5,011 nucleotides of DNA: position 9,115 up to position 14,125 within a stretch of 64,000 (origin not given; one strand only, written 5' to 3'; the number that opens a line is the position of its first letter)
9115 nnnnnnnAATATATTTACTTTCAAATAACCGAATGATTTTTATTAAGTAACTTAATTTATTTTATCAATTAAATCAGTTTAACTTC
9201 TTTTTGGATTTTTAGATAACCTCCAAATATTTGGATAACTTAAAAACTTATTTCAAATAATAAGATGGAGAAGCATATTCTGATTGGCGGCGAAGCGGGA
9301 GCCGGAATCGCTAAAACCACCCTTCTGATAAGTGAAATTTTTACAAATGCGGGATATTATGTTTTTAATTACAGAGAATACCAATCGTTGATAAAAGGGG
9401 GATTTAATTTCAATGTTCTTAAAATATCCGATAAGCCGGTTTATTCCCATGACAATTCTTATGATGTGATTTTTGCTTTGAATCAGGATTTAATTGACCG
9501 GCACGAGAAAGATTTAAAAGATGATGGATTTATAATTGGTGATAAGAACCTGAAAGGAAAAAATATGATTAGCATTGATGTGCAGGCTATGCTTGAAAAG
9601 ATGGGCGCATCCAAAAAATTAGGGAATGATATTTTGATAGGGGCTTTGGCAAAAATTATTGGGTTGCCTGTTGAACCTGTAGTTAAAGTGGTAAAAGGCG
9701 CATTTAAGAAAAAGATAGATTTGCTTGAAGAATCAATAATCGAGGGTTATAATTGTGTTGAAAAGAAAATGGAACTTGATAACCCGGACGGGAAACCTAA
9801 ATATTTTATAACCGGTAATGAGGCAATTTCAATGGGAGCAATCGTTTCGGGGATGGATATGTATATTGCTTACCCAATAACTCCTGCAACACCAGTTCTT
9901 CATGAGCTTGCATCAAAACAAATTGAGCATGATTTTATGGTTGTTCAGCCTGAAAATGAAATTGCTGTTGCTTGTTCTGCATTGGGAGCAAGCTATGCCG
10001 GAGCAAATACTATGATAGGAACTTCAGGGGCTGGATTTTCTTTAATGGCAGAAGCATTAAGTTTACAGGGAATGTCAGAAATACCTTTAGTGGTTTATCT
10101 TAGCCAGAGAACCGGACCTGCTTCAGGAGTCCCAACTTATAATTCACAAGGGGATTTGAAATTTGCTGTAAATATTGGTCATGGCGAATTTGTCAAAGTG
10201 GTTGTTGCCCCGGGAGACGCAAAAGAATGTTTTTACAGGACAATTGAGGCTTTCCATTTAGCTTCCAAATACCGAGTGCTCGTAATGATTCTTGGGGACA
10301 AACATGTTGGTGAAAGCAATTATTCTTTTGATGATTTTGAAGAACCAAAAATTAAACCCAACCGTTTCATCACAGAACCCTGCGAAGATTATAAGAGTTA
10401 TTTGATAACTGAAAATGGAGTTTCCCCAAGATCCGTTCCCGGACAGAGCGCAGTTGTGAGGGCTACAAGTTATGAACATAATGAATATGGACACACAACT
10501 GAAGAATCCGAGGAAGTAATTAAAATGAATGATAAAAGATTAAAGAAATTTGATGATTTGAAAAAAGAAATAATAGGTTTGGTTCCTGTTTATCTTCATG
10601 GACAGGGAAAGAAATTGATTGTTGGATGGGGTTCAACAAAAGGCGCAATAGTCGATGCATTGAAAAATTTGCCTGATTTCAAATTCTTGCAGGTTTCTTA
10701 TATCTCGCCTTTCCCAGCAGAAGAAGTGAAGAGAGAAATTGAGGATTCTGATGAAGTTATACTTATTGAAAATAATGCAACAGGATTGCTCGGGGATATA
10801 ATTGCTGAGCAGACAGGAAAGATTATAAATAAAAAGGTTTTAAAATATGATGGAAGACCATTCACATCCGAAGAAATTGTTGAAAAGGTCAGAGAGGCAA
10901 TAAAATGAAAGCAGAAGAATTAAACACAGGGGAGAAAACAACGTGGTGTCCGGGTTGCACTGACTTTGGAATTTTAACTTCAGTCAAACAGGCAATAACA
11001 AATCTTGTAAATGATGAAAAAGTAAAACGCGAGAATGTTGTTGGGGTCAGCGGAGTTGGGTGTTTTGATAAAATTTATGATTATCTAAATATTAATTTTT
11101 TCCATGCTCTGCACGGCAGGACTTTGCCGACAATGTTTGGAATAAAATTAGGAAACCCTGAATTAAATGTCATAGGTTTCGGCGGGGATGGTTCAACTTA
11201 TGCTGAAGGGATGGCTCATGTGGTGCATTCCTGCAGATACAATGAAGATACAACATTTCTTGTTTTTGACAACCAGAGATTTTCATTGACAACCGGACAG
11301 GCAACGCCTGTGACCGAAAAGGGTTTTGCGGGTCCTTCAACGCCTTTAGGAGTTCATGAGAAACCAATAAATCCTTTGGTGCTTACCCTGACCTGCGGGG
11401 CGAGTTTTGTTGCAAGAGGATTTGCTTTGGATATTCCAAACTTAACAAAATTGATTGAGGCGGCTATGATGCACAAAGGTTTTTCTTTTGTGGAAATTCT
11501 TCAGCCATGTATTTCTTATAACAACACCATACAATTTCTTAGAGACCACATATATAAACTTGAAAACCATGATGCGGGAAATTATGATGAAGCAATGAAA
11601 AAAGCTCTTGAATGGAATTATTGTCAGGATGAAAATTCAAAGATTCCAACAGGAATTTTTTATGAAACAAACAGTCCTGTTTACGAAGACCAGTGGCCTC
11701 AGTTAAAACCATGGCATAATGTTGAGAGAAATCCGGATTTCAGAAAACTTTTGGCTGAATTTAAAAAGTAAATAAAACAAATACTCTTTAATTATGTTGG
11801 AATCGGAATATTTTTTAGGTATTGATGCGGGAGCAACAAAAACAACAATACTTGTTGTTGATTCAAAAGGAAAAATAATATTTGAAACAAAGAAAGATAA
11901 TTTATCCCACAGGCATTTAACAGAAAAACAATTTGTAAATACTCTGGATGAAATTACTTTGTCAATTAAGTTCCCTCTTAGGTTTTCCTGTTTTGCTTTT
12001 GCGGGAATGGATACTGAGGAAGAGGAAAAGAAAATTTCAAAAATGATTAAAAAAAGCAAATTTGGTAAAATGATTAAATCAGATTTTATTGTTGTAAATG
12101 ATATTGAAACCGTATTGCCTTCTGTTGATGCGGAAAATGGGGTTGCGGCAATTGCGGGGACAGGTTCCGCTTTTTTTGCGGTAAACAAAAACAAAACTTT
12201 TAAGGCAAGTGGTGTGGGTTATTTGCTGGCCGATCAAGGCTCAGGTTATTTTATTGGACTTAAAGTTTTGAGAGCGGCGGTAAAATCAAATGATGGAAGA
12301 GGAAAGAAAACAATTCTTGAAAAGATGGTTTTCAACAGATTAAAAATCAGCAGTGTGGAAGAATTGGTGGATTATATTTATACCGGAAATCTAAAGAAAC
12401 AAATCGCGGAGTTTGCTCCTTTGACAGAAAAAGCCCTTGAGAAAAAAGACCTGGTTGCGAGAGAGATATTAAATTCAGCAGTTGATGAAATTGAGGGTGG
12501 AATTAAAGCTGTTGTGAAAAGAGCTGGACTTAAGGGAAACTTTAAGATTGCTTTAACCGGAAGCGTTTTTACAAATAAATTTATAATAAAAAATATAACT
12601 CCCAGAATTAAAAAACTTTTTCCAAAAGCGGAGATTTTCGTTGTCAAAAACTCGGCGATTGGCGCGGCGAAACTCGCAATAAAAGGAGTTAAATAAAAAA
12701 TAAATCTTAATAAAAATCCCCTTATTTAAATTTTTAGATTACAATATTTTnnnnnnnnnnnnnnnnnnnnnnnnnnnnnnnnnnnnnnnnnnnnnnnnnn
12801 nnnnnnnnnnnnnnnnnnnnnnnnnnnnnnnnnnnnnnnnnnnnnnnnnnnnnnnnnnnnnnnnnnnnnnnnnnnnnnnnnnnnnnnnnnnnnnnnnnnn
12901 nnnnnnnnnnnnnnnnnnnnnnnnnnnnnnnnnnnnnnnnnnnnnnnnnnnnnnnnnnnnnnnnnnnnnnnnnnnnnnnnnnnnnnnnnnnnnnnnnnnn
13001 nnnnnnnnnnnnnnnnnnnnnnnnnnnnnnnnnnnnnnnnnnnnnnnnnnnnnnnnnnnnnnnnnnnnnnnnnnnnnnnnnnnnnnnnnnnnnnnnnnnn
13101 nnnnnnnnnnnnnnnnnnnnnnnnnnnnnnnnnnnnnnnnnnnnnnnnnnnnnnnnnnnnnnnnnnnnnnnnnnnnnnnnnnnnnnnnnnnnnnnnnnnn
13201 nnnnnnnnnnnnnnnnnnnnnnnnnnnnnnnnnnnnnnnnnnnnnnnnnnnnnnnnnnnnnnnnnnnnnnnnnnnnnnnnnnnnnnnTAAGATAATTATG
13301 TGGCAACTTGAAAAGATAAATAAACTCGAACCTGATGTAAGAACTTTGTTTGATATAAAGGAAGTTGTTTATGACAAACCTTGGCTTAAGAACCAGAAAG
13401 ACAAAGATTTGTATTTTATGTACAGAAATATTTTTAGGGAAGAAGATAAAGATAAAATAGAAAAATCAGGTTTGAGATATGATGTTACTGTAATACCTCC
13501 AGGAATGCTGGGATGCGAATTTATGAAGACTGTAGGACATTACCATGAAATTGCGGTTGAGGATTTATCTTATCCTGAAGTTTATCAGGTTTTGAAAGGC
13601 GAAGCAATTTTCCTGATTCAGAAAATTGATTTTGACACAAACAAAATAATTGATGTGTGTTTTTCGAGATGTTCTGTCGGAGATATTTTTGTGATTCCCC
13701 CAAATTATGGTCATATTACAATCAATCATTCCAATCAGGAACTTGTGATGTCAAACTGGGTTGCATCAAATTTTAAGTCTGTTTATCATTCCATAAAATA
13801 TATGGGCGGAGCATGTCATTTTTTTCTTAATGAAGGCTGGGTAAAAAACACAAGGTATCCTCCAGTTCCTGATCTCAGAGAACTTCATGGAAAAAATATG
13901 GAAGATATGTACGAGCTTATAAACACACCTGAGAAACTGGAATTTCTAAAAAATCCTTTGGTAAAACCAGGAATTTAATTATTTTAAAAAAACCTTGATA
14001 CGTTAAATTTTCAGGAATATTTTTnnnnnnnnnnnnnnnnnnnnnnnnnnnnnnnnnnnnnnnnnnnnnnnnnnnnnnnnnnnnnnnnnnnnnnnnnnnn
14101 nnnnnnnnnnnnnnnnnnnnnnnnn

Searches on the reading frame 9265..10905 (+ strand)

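Call 64: search_protein_families(library=pfam, proteins=[window:9265-10905:+], max_evalue=0.00001)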
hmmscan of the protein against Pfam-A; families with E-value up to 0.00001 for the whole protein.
window:9265-10905:+ (547 aa): 2 families
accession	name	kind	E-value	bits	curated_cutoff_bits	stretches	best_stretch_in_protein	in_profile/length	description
PF01855.24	POR_N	-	4.6e-47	161.1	27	1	191-421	2-228/231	Pyruvate flavodoxin/ferredoxin oxidoreductase, thiamine diP-bdg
PF01558.24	POR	-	3e-22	80.1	27.4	1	12-155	2-162/173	Pyruvate ferredoxin/flavodoxin oxidoreductase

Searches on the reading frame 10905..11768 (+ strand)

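Call 64: search_protein_families(library=pfam, proteins=[window:10905-11768:+], max_evalue=0.00001)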
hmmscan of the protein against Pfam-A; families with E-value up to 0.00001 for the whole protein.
window:10905-11768:+ (288 aa): 2 families
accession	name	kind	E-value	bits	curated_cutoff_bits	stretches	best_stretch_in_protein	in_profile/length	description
PF02775.26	TPP_enzyme_C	-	5.4e-22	78.6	21.9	1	56-198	17-151/151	Thiamine pyrophosphate enzyme, C-terminal TPP binding domain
PF12367.13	PFO_beta_C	-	4.1e-15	56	24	1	202-268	1-65/66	Pyruvate ferredoxin oxidoreductase beta subunit C terminal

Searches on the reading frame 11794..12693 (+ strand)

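Call 65: search_protein_families(library=pfam, proteins=[window:11794-12693:+], max_evalue=0.00001)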
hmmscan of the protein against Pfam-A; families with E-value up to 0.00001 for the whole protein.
window:11794-12693:+ (300 aa): 1 family
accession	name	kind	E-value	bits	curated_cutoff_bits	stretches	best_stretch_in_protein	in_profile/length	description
PF01869.26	BcrAD_BadFG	-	1.8e-26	93.7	31.5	1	8-292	1-268/271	BadF/BadG/BcrA/BcrD ATPase family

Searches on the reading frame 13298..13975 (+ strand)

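Call 65: search_protein_families(library=pfam, proteins=[window:13298-13975:+], max_evalue=0.00001)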
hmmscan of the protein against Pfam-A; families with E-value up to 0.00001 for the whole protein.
window:13298-13975:+ (226 aa): 1 family
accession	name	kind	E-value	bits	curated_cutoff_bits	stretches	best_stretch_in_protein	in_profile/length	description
PF06560.17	GPI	-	2e-41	141.7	20.7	1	15-187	2-177/182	Glucose-6-phosphate isomerase (GPI)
